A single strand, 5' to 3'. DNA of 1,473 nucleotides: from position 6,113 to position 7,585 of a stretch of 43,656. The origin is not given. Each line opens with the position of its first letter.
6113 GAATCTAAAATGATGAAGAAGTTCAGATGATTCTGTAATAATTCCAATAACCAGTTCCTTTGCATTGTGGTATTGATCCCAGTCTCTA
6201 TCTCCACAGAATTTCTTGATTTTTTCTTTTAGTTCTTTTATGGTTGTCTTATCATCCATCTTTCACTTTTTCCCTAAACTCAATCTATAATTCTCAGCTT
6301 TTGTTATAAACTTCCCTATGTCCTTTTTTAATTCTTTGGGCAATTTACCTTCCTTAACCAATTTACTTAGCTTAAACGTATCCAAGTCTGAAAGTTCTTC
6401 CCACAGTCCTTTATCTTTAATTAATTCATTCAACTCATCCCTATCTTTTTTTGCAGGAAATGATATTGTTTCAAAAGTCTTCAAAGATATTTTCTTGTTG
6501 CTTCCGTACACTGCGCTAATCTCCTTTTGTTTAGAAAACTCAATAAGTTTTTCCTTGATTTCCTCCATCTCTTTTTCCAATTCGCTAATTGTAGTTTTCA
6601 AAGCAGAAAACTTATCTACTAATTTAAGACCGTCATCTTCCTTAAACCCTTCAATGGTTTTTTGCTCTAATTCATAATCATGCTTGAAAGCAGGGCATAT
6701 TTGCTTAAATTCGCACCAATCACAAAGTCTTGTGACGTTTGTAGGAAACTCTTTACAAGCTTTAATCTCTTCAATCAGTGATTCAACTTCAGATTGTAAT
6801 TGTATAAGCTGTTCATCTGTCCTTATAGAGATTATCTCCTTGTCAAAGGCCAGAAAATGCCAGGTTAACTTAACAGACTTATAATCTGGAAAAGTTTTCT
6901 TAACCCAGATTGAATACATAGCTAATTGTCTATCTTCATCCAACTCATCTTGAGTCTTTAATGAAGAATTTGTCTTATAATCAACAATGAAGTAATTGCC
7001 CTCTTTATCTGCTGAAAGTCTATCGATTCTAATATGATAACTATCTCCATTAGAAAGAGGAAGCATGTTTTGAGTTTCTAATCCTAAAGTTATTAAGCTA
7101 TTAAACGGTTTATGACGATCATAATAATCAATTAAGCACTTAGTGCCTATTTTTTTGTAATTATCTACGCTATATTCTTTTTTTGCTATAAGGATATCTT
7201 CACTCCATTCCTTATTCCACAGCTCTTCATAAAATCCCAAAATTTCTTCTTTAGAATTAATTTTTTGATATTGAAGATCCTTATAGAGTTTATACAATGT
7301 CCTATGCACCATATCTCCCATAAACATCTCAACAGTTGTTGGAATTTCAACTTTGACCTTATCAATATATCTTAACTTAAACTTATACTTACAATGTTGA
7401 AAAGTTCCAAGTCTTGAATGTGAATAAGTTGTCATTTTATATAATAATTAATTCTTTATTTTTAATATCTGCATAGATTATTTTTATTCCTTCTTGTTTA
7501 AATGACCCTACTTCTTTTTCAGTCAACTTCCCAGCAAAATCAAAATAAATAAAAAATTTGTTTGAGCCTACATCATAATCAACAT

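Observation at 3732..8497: Six-gene nuclease/helicase/MazG/membrane operon: candidate undescribed defence system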

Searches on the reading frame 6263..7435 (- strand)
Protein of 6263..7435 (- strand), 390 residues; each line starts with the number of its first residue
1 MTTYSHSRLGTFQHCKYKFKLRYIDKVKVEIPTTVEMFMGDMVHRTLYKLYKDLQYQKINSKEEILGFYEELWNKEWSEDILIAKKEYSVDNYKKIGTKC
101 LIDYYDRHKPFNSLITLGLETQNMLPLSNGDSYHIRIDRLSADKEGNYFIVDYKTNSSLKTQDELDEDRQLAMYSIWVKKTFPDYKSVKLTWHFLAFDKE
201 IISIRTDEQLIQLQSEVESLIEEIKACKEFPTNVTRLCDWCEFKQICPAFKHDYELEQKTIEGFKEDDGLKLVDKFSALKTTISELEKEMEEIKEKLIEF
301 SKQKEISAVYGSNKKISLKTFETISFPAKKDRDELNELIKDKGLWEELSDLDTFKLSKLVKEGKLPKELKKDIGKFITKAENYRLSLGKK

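Call 3: search_protein_families(library=pfam, proteins=[window:6263-7435:-], max_evalue=0.1)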
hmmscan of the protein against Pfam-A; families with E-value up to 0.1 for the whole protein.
window:6263-7435:- (390 aa): 2 families
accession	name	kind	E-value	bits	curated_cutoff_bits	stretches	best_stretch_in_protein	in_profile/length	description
PF12705.13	PDDEXK_1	-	2.4e-30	106.7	22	1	4-248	2-247/247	PD-(D/E)XK nuclease superfamily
PF24091.1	DUF7376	-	0.002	18.4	27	1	270-375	93-203/219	Family of unknown function (DUF7376)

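Call 4: search_protein_families(library=padloc, proteins=[window:6263-7435:-], max_evalue=0.1)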
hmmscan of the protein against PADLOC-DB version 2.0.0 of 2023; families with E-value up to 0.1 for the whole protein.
window:6263-7435:- (390 aa): 7 families
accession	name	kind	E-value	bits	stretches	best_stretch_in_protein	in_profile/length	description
PDLC01250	Cas4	-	1.8e-07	29.6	1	136-248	65-168/168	"CAS-I,CAS-II,CAS-III,CAS-IV,CAS-V,CAS-VI; acquisition_associated"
PDLC00943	Cas4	-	3.8e-07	28.2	1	143-248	77-179/180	CRISPR-associated protein Cas4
PDLC01447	Cas4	-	2.9e-06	25.9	1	5-248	6-158/161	"CAS-I,CAS-II,CAS-III,CAS-IV,CAS-V,CAS-VI; acquisition_associated"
PDLC00060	DruK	-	0.00091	16.7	1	143-256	152-268/347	PD-(D/E)XK nuclease superfamily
PDLC00058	DruK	-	0.0021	14.8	0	132-251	155-277/388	PD-(D/E)XK nuclease superfamily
PDLC01773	Cas4c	-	0.012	13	1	141-252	94-198/229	-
PDLC02410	Aga_Cas4-like_Nuc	-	0.028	12.2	1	137-248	138-251/255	Class II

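Call 5: search_protein_families(library=ncbifam, proteins=[window:6263-7435:-], max_evalue=0.1)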
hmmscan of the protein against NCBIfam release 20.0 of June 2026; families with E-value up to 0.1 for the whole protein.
window:6263-7435:- (390 aa): 4 families
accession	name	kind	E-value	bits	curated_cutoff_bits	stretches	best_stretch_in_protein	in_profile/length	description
TIGR00372.1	cas4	equivalog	1.4e-06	28.2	65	1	143-248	77-179/180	CRISPR-associated protein Cas4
TIGR02784.1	addA_alphas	equivalog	0.00016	20.2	860.75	1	134-186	1068-1122/1138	double-strand break repair helicase AddA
TIGR03623.1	TIGR03623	subfamily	0.00087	17.6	299.6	1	133-177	737-783/876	probable DNA repair protein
TIGR02786.1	addB_alphas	equivalog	0.047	11.7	486.5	1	136-202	884-955/1024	double-strand break repair protein AddB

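Call 6: search_protein_families(library=phrogs, proteins=[window:6263-7435:-], max_evalue=0.01)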
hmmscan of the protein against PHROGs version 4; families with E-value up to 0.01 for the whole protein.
window:6263-7435:- (390 aa): 5 families
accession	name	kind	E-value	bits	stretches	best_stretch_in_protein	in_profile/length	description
phrog_69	-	DNA, RNA and nucleotide metabolism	3.9e-21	76.6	1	2-381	88-450/501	exonuclease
phrog_1218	-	DNA, RNA and nucleotide metabolism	3.6e-20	73.5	1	3-195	9-206/364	exonuclease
phrog_8097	-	DNA, RNA and nucleotide metabolism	9.3e-05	22.3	1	3-224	2-188/598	exonuclease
phrog_1870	-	DNA, RNA and nucleotide metabolism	0.00011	22.5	1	118-254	153-294/313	exonuclease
phrog_2362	-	unknown function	0.00022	22.1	1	265-375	92-207/223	-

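Call 29: find_homologous_proteins(query=window:6263-7435:-)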
Query window:6263-7435:- (390 aa): 1500 proteins with E <= 0.001 among 8000 candidates; the best 120 are listed.
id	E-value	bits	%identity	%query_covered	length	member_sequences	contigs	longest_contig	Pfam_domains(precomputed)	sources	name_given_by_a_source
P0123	2.7e-254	861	100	100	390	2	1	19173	PF12705.14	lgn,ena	-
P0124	1.0e-192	659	75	100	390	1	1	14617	PF12705.14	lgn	-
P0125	1.9e-167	576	63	100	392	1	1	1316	PF12705.14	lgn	-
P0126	9.1e-160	550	63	100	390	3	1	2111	PF12705.14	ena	-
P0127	1.4e-146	507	55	100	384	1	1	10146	PF12705.14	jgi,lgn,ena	-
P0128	2.1e-143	496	58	100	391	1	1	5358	PF12705.14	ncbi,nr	ncbi:MAG: PD-(D/E)XK nuclease family protein [Nanoarchaeota archaeon]|nr:PD-(D/E)XK nuclease family 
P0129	6.9e-142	491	57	100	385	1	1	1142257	PF12705.14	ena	-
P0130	1.2e-141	491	55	100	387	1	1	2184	PF12705.14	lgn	-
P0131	5.9e-141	488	56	100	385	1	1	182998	PF12705.14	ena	-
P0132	7.8e-141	488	57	100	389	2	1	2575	PF12705.14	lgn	-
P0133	9.1e-140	484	56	100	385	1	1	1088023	PF12705.14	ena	-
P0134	2.1e-139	483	56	100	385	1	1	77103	PF12705.14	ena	-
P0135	2.1e-139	483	56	100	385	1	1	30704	PF12705.14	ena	-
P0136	4.4e-139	482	57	100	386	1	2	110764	PF12705.14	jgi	jgi:putative RecB family exonuclease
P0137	1.3e-138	481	57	100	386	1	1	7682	PF12705.14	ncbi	-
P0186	2.2e-132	460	55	100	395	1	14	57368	PF12705.14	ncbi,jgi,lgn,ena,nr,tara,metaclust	ncbi:MAG: PD-(D/E)XK nuclease family protein [Candidatus Woesearchaeota archaeon]|jgi:putative RecB 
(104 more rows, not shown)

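Call 30: find_encoding_contigs(protein=P0124, flank=8000, max_places=3)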
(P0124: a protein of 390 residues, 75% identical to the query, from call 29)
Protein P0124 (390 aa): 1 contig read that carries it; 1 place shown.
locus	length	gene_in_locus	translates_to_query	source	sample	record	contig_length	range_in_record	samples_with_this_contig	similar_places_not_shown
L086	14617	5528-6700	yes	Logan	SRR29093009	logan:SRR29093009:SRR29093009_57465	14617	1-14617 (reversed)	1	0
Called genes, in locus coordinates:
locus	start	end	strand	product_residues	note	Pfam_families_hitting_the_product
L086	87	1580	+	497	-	-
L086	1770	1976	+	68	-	-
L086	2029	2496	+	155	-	-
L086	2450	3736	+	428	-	PF02810:SEC-C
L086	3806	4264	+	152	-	-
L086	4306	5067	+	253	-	-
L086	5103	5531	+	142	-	-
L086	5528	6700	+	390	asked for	PF12705:PDDEXK_1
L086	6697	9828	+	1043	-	PF01555:N6_N4_Mtase, PF02086:MethyltransfD12 (weak), PF01170:UPF0020 (faint), PF01555:N6_N4_Mtase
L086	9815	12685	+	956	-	PF00270:DEAD (weak), PF04851:ResIII, PF00271:Helicase_C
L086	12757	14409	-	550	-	PF02899:Phage_int_SAM_1 (faint), PF00589:Phage_integrase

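Call 32: find_encoding_contigs(protein=P0129, flank=8000, max_places=2)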
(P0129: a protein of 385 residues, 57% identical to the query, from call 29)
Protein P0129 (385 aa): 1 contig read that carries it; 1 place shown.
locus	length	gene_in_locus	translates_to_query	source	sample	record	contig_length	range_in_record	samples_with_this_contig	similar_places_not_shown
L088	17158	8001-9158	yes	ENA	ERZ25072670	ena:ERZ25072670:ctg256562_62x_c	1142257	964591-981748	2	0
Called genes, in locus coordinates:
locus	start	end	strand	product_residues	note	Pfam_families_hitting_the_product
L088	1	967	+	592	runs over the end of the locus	PF07584:BatA (weak), PF13519:VWA_2, PF24156:DUF7407, PF24157:DUF7408, PF24155:DUF7406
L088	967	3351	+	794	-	PF07090:GATase1_like (faint), PF13768:VWA_3 (weak), PF00092:VWA, PF13519:VWA_2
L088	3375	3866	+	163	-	-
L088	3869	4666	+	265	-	PF24334:DUF7502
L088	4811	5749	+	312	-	PF20030:bpMoxR, PF07726:AAA_3, PF07728:AAA_5, PF17863:AAA_lid_2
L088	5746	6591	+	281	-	PF01882:DUF58, PF13519:VWA_2 (weak)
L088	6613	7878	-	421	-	PF05221:AdoHcyase, PF02826:2-Hacid_dh_C, PF00670:AdoHcyase_NAD, PF07991:KARI_N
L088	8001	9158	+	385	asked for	PF12705:PDDEXK_1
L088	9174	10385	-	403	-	PF13191:AAA_16 (faint), PF00004:AAA, PF25361:AAA_lid_RFC1 (weak), PF21960:RCF1-5-like_lid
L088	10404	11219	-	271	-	PF00881:Nitroreductase, PF14512:TM1586_NiRdase (faint), PF00881:Nitroreductase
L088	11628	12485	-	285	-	PF00924:MS_channel_2nd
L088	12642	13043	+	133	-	-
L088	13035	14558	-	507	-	PF00587:tRNA-synt_2b, PF03129:HGTP_anticodon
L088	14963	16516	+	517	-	PF01108:Tissue_fac (faint), PF00041:fn3 (weak), PF25833:Fn3_SaeA_3rd (faint)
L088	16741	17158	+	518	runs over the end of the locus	PF01108:Tissue_fac (faint), PF25833:Fn3_SaeA_3rd (faint), PF00041:fn3 (weak)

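Call 51: find_encoding_contigs(protein=P0186, flank=5000, max_places=4)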
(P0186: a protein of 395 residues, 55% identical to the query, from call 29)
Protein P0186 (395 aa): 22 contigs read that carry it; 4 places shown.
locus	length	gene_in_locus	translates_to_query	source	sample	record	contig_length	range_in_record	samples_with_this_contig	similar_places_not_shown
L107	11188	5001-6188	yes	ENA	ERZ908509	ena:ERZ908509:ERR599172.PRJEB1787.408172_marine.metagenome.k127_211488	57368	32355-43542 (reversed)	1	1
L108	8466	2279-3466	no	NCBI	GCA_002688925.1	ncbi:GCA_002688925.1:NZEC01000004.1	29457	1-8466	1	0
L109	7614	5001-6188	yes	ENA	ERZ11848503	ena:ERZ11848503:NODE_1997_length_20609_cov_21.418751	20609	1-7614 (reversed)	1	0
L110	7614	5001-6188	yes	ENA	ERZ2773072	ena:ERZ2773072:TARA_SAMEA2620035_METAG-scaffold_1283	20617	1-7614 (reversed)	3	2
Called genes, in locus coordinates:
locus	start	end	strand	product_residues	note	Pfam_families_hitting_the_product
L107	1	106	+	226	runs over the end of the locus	PF02535:Zip (faint)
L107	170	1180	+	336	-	-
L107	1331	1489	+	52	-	PF23477:zf_Tbcl_2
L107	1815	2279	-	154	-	-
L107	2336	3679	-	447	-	PF00004:AAA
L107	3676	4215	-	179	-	-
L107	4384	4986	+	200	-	PF19810:HFX_2341_N, PF22662:Csa3_N, PF23400:CARF_Card1 (weak)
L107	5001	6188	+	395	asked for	PF12705:PDDEXK_1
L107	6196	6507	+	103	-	PF01451:LMWPc (faint)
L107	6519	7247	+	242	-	PF13482:RNase_H_2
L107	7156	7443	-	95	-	-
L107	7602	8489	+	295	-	PF00557:Peptidase_M24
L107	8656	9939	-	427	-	PF01409:tRNA-synt_2d (weak), PF13393:tRNA-synt_His, PF00587:tRNA-synt_2b, PF03129:HGTP_anticodon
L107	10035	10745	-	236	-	PF00702:Hydrolase, PF12710:HAD (weak), PF13419:HAD_2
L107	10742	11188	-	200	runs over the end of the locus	PF00069:Pkinase (weak), PF01163:RIO1, PF07714:PK_Tyr_Ser-Thr (weak)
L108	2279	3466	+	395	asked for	PF12705:PDDEXK_1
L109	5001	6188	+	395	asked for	PF12705:PDDEXK_1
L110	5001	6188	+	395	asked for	PF12705:PDDEXK_1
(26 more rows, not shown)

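Call 52: find_encoding_contigs(protein=P0136, flank=5000, max_places=2)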
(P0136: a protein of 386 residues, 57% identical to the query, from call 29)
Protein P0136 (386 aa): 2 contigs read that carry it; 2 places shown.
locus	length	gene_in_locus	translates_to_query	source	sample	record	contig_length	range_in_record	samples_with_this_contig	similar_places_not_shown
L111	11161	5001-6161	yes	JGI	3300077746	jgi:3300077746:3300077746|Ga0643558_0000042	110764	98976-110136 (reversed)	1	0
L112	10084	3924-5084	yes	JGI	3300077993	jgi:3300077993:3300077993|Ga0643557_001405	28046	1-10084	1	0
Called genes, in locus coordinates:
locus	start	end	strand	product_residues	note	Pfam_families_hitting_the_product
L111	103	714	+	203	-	PF22600:MTPAP-like_central (weak), PF01909:NTP_transf_2, PF18765:Polbeta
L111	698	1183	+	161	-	-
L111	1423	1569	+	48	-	-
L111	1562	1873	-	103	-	PF05016:ParE_toxin (weak)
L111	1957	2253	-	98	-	PF05016:ParE_toxin (weak)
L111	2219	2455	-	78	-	PF10884:DUF2683 (weak)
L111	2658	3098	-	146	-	-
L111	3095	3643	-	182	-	PF01047:MarR (weak), PF01909:NTP_transf_2, PF18765:Polbeta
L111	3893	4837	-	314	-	PF02661:Fic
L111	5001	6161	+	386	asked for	PF12705:PDDEXK_1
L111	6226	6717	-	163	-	-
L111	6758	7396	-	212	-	-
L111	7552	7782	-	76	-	-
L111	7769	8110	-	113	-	-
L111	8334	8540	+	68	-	PF04014:MazE_antitoxin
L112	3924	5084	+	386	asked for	PF12705:PDDEXK_1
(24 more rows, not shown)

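Call 55: search_protein_families(library=pfam, proteins=[L086:5103-5531:+], max_evalue=0.01)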
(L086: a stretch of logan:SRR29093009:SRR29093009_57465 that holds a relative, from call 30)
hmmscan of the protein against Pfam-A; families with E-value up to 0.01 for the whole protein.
L086:5103-5531:+ (142 aa): 2 families
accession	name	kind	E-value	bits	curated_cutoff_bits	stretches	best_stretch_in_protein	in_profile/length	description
PF08774.17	VRR_NUC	-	0.0046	17.4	23.8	0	38-63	66-90/116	VRR-NUC domain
PF13020.12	NOV_C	-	0.0059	17.1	22.1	1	33-72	27-65/91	Protein NO VEIN, C-terminal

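Call 70: find_related_loci(query=window:6263-7435:-, collection=viral_contigs, flank=6000)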
Query window:6263-7435:- (390 aa) in viral_contigs; peptide patterns used: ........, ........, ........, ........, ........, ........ (x = any residue, [..] = any of these).
104 stretches matched a pattern; 46 encode a relative of the query (tblastn E <= 1e-3); 46 distinct loci.
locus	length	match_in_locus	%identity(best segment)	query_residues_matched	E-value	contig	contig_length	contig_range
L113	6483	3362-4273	25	1-267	4e-9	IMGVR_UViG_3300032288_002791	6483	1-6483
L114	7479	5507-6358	23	1-247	3e-8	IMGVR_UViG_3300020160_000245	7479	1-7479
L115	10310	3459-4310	23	1-247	4e-8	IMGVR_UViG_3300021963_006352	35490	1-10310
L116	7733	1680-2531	23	1-247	4e-8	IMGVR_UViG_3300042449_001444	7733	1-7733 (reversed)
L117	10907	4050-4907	23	1-249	5e-8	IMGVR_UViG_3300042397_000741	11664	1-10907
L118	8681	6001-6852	23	1-247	4e-8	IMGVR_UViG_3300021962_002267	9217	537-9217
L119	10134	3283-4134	23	1-247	6e-8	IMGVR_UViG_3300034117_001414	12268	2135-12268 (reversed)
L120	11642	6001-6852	23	1-247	6e-8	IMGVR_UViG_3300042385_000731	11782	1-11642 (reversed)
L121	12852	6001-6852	23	1-247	6e-8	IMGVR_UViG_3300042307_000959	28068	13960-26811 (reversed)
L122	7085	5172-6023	23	1-247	6e-8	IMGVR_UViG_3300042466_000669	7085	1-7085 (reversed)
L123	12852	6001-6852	23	1-247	6e-8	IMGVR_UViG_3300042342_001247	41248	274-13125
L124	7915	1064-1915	23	1-247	6e-8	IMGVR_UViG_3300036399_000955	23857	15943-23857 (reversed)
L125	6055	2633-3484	23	1-247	6e-8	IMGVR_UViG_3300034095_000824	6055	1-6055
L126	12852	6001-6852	24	1-247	6e-8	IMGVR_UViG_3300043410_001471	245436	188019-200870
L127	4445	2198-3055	23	1-249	6e-8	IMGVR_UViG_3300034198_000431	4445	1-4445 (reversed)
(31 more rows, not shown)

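Call 91: search_protein_families(library=pfam, proteins=[L086:4306-5067:+, L086:2450-3736:+], max_evalue=0.001)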
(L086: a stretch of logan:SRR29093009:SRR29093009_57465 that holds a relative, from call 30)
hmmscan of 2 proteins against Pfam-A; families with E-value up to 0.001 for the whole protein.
L086:4306-5067:+ (253 aa): 0 families

L086:2450-3736:+ (428 aa): 1 family
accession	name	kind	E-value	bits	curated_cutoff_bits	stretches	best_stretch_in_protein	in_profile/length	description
PF02810.21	SEC-C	-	1.1e-08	35.2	20.4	1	18-35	2-19/19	SEC-C motif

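Call 94: search_solved_structures(query=window:6263-7435:-, max_evalue=0.01)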
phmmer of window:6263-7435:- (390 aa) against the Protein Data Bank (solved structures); distinct sequences matched with E-value up to 0.01: 0.
